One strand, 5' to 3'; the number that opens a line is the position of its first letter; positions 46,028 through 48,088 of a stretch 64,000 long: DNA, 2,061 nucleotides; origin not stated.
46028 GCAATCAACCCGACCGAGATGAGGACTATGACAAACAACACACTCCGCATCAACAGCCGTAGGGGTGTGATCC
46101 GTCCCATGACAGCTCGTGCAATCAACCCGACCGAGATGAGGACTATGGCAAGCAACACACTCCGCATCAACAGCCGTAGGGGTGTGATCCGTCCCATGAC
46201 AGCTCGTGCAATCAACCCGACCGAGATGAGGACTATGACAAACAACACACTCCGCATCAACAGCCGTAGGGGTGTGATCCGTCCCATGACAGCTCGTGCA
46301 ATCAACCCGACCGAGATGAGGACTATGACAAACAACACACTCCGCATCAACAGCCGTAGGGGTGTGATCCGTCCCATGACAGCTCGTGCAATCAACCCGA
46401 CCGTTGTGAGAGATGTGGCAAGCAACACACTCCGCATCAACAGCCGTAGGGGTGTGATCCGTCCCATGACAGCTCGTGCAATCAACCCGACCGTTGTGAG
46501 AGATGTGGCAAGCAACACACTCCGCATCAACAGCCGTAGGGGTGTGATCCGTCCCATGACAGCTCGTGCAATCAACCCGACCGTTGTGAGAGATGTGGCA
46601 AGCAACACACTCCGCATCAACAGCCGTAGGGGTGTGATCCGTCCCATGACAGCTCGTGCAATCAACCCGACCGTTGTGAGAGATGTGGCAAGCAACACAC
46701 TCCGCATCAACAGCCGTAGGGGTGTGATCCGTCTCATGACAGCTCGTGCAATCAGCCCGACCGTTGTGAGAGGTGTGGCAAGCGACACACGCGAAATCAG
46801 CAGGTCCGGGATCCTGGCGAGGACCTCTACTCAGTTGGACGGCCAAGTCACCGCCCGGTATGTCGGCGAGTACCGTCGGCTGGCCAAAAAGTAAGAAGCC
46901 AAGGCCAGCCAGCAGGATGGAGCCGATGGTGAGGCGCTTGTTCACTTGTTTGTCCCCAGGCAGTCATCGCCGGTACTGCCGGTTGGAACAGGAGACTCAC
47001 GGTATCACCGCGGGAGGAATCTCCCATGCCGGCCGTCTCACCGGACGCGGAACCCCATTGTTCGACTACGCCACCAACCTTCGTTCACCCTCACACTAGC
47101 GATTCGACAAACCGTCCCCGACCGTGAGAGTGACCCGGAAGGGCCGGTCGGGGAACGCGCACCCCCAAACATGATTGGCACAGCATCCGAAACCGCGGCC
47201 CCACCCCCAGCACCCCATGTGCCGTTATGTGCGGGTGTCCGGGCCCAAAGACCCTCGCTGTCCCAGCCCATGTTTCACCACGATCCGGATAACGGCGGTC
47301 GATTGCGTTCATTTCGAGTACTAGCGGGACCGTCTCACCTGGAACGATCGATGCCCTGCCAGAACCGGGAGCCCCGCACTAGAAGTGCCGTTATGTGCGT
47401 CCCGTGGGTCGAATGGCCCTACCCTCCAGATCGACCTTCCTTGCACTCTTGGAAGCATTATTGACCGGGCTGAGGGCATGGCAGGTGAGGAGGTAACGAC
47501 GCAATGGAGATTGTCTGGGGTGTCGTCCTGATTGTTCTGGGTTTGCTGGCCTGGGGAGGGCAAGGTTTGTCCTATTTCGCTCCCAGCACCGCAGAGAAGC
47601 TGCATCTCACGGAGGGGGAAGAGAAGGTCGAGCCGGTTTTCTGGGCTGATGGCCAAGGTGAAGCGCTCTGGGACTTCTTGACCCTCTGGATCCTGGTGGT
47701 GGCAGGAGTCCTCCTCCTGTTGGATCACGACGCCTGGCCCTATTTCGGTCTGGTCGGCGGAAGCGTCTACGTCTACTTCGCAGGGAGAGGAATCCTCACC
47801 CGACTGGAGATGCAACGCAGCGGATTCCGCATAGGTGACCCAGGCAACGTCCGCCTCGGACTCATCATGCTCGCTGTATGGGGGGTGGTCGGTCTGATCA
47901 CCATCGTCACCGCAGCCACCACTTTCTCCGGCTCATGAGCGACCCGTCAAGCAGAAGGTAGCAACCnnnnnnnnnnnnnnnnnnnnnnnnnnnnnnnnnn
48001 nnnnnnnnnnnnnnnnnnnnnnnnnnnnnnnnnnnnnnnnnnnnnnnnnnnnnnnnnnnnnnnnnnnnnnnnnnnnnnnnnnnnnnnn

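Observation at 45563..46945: Membrane-anchored protein built from eleven near-perfect 90-nt tandem repeats encoding 22 CxxCH motifs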

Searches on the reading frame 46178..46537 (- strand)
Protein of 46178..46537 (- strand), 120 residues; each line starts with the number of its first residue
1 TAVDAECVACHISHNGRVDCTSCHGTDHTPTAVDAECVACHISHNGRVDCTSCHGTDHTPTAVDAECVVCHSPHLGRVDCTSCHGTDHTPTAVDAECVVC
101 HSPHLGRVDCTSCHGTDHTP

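Call 75: search_solved_structures(query=A8, max_evalue=1, show_alignments=3)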
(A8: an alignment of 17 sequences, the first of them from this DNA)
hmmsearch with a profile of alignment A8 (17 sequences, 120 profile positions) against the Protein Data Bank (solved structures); distinct sequences matched with E-value up to 1: 31.
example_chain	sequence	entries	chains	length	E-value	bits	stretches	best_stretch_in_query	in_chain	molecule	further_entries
1z1n_X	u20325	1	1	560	7.7e-10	42.2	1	11-103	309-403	sixteen heme cytochrome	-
1h29_A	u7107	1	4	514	1.1e-05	28.8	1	11-103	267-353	HIGH-MOLECULAR-WEIGHT CYTOCHROME C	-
1gws_A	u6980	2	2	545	1.3e-05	28.6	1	11-103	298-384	HIGH-MOLECULAR-WEIGHT CYTOCHROME C | High-molecular-weight cytochrome c precursor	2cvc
1duw_A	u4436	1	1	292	7.8e-05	26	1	33-74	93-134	NONAHEME CYTOCHROME C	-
19hc_A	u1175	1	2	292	9.5e-05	25.7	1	11-103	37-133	PROTEIN (NINE-HAEM CYTOCHROME C)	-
6r2q_A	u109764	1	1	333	9.6e-05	25.7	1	6-106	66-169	Cystathionine beta-synthase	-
1ofw_A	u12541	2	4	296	0.00017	24.9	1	34-72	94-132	NINE-HEME CYTOCHROME C | NINE HEME CYTOCHROME C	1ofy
3oue_A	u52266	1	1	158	0.0002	24.7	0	68-114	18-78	Cytochrome c family protein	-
1kwj_A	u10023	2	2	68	0.0004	23.7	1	11-114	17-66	cytochrome c7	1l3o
1ehj_A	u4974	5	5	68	0.00043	23.6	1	11-54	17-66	CYTOCHROME C7 | CYTOCHROME C551.5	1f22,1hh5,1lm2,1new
1czj_A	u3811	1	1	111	0.00065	23.1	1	11-84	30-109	CYTOCHROME C3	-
1qo8_A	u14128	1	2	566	0.00068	23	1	14-88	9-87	FLAVOCYTOCHROME C3 FUMARATE REDUCTASE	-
2e84_A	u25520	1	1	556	0.0011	22.3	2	25-74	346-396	High-molecular-weight cytochrome c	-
1aqe_A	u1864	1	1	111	0.0016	21.8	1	11-84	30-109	CYTOCHROME C3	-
3ucp_A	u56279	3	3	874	0.0018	21.7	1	64-105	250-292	UndA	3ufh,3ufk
6jzb_A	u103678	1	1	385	0.0092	19.3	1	16-94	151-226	Chaperone protein DnaJ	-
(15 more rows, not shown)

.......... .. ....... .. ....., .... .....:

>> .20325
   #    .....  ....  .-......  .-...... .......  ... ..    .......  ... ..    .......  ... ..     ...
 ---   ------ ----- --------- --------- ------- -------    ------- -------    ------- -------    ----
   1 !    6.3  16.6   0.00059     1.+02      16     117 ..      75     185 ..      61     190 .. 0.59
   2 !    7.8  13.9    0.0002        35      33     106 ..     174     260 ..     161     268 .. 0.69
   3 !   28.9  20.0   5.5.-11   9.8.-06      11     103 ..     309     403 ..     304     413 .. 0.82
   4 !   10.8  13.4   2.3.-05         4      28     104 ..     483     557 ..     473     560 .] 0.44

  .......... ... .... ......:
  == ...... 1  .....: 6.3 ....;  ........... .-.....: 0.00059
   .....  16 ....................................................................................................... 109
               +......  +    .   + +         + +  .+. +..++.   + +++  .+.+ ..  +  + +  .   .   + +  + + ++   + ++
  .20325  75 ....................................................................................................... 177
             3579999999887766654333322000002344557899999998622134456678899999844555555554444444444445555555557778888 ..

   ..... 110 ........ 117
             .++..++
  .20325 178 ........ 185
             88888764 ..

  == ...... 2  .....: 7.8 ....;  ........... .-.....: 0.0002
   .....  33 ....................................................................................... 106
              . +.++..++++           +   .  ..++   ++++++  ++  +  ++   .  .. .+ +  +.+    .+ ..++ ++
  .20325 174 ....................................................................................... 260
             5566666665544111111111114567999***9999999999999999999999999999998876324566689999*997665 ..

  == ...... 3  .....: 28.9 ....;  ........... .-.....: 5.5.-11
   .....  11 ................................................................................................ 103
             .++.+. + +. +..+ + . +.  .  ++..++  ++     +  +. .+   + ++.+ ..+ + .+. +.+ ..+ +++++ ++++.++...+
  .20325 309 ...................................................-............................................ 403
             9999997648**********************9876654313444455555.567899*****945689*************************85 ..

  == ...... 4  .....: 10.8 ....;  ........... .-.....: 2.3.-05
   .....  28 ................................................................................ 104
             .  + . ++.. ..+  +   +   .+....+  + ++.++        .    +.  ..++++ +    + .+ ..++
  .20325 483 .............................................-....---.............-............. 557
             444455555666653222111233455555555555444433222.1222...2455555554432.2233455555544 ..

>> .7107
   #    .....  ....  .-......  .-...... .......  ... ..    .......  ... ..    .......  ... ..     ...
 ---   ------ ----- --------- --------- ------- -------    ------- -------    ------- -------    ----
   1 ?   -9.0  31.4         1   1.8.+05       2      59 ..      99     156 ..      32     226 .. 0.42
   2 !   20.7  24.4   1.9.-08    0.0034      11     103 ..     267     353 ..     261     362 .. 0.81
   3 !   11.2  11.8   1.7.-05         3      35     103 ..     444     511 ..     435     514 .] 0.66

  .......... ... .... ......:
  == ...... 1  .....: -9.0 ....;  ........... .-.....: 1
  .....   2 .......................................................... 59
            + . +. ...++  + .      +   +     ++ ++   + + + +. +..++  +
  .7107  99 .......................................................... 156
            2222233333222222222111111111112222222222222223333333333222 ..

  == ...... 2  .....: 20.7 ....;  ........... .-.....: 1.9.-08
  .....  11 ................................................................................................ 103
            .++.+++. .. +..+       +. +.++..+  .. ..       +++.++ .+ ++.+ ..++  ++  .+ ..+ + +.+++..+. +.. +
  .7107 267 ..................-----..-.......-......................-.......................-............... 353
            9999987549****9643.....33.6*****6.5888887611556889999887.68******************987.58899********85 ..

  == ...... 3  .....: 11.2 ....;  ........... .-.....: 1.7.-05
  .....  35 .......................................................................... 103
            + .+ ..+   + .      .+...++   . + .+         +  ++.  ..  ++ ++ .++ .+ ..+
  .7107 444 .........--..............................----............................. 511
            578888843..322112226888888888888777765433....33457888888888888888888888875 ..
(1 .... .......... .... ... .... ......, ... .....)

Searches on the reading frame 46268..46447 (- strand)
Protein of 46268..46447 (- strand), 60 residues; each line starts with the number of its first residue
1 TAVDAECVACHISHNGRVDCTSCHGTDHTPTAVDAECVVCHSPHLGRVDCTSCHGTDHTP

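Call 101: search_solved_structures(query=window:46268-46447:-, max_evalue=10, show_alignments=5)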
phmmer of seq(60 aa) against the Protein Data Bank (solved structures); distinct sequences matched with E-value up to 10: 17.
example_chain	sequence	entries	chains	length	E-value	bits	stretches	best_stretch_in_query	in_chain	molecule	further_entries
1bvb_A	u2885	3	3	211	0.011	19.4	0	4-43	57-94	CYTOCHROME C-554 | CYTOCHROME C554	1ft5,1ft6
1gws_A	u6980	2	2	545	0.072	16.8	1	6-42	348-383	HIGH-MOLECULAR-WEIGHT CYTOCHROME C | High-molecular-weight cytochrome c precursor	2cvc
1h29_A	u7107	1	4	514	0.086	16.6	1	6-42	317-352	HIGH-MOLECULAR-WEIGHT CYTOCHROME C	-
1qo8_A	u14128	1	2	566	0.17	15.6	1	17-56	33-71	FLAVOCYTOCHROME C3 FUMARATE REDUCTASE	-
1z1n_X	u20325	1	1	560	0.26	15.1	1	3-43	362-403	sixteen heme cytochrome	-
1ehj_A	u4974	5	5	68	0.27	15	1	6-24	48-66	CYTOCHROME C7 | CYTOCHROME C551.5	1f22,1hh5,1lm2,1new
1kwj_A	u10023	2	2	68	0.27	15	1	6-24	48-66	cytochrome c7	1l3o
8k5o_C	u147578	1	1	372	0.31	14.8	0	44-59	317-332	Photosynthetic reaction center cytochrome c subunit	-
3oue_A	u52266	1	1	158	0.68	13.7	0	35-54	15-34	Cytochrome c family protein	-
9v1i_ll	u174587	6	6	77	0.99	13.2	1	20-55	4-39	60S ribosomal protein L37-A, putative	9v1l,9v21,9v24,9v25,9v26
1rwj_A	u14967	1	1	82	2.4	12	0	35-54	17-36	Cytochrome c family protein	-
1m1p_A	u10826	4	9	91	2.5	11.9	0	18-41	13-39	Small tetraheme cytochrome c | Periplasmic tetraheme cytochrome c CctA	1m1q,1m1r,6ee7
7tfs_A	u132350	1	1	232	2.7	11.8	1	23-50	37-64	Cytochrome c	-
1duw_A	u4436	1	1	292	3.1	11.6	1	5-42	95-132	NONAHEME CYTOCHROME C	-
19hc_A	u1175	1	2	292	3.4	11.5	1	5-42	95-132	PROTEIN (NINE-HAEM CYTOCHROME C)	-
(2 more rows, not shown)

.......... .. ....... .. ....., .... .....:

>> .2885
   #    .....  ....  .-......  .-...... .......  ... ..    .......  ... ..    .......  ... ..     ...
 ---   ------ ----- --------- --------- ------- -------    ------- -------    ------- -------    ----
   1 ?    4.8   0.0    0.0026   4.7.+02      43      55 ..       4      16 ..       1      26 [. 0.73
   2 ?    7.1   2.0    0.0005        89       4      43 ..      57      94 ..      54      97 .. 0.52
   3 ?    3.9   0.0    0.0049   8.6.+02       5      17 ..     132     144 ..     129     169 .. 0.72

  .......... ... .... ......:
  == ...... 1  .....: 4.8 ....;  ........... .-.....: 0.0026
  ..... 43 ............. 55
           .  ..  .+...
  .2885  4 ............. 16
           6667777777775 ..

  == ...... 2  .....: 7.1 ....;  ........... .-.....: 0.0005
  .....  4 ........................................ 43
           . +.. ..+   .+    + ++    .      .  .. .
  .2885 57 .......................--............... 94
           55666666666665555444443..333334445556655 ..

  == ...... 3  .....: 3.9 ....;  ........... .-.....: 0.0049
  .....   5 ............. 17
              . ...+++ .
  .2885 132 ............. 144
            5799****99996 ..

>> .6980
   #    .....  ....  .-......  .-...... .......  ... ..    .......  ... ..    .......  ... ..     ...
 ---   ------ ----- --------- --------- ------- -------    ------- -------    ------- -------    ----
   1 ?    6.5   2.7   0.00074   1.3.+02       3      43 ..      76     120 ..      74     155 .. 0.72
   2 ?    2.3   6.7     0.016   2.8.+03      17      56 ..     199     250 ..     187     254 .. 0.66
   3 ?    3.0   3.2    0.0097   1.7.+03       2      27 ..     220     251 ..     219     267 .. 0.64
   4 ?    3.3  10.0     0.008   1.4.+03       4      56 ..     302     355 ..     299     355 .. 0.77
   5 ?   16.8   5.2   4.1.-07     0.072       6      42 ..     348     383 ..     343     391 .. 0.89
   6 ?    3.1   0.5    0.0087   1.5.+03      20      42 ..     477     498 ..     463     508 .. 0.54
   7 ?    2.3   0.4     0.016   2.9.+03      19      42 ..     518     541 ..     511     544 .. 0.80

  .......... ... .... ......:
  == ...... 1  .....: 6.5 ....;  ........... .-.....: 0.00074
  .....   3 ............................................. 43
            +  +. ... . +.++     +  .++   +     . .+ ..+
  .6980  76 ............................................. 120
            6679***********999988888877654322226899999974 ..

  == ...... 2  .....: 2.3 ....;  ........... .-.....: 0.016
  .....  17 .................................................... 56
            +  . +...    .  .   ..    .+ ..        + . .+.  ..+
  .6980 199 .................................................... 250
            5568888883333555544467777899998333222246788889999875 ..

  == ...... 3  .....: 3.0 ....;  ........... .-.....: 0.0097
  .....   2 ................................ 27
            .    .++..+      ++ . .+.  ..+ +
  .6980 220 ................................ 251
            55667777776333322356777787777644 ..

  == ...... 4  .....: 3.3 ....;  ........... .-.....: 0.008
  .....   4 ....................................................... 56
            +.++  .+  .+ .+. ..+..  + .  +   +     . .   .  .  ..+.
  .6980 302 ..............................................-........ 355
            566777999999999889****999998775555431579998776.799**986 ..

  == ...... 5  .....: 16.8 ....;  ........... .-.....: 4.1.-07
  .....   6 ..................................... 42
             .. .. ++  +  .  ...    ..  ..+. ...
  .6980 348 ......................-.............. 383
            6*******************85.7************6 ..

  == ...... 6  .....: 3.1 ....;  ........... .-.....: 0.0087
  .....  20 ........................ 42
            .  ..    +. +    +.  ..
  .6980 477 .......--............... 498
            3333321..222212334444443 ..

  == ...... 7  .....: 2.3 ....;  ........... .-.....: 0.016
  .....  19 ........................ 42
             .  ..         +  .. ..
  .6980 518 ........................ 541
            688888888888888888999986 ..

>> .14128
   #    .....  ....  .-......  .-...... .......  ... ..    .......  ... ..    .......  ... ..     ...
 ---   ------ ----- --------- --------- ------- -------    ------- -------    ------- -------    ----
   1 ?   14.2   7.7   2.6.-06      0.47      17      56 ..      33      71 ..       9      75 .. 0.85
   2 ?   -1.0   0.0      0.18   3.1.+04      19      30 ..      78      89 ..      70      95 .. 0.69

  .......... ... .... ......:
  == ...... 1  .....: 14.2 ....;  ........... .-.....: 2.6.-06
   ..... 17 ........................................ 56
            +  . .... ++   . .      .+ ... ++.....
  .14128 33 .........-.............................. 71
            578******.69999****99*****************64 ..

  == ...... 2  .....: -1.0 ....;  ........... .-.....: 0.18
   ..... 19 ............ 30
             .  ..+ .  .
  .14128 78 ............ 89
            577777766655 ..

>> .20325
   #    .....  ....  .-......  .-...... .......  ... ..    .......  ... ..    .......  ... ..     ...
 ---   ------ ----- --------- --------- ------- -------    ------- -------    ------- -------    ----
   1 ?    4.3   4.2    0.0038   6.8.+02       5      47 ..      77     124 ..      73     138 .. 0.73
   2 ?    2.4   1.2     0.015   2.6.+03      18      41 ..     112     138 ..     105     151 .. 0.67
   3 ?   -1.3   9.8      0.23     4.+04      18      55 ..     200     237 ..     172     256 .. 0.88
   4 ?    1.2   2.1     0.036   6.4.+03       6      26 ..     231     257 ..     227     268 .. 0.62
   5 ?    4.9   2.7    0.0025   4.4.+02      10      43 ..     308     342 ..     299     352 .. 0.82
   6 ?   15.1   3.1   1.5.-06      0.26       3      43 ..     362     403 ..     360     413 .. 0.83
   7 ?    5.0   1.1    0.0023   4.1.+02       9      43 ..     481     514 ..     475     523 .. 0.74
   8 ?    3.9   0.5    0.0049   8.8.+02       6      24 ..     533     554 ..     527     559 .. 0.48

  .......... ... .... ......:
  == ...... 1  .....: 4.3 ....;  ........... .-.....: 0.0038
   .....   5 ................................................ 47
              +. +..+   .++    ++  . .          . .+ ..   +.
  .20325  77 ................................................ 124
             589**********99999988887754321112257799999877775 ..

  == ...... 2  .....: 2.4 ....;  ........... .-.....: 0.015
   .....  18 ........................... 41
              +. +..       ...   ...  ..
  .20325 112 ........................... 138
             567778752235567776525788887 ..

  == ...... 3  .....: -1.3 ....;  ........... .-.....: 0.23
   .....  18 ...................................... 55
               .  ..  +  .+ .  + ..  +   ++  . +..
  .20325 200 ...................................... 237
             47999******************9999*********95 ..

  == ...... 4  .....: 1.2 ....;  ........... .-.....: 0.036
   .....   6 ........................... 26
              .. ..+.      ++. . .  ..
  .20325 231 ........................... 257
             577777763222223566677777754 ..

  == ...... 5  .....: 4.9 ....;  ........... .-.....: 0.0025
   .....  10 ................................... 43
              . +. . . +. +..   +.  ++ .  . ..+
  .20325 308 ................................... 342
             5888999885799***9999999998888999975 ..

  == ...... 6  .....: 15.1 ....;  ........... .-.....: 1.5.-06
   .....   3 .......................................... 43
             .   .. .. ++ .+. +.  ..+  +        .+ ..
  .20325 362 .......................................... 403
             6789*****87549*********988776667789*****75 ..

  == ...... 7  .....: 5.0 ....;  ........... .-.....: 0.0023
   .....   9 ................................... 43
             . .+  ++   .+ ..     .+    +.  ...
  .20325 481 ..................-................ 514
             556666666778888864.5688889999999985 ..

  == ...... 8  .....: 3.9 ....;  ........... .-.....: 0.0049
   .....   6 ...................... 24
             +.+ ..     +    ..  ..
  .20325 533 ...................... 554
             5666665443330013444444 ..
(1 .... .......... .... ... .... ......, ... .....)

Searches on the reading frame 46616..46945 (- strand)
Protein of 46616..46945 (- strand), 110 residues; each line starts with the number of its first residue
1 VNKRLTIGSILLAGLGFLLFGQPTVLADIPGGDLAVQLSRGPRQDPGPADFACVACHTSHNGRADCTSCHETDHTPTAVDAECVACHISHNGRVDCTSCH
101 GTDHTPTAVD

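Call 61: find_related_loci(query=A7, collection=metagenome_contigs, flank=6000)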
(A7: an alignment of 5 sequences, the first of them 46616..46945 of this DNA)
Query A7 (110 aa) in metagenome_contigs; peptide patterns used: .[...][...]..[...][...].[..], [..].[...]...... (x = any residue, [..] = any of these).
383 stretches matched a pattern; 4 encode a relative of the query (tblastn E <= 1e-3); 4 distinct loci.
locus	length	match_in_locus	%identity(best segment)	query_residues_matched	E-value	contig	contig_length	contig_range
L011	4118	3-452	65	46-110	7e-25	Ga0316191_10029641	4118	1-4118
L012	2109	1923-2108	44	1-64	2e-11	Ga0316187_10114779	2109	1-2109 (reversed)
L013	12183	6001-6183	36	47-93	7e-8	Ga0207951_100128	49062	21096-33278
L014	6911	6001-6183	33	47-93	9e-6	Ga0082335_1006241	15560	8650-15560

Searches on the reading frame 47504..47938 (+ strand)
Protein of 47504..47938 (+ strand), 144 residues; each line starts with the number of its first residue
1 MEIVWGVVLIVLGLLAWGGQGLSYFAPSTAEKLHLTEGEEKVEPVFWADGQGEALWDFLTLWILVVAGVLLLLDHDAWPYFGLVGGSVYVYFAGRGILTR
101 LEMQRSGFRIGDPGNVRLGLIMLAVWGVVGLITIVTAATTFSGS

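Call 24: search_protein_families(library=pfam, proteins=[window:47504-47938:+], max_evalue=0.001)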
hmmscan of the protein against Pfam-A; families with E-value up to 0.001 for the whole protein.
window:47504-47938:+ (144 aa): 0 families

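Call 92: search_protein_families(library=ncbifam, proteins=[window:47504-47938:+], max_evalue=0.01)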
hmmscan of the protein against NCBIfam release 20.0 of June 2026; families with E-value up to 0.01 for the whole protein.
window:47504-47938:+ (144 aa): 0 families

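Call 97: search_protein_families(library=pfam, proteins=[window:47504-47938:+], max_evalue=1)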
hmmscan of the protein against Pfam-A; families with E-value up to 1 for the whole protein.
window:47504-47938:+ (144 aa): 0 families
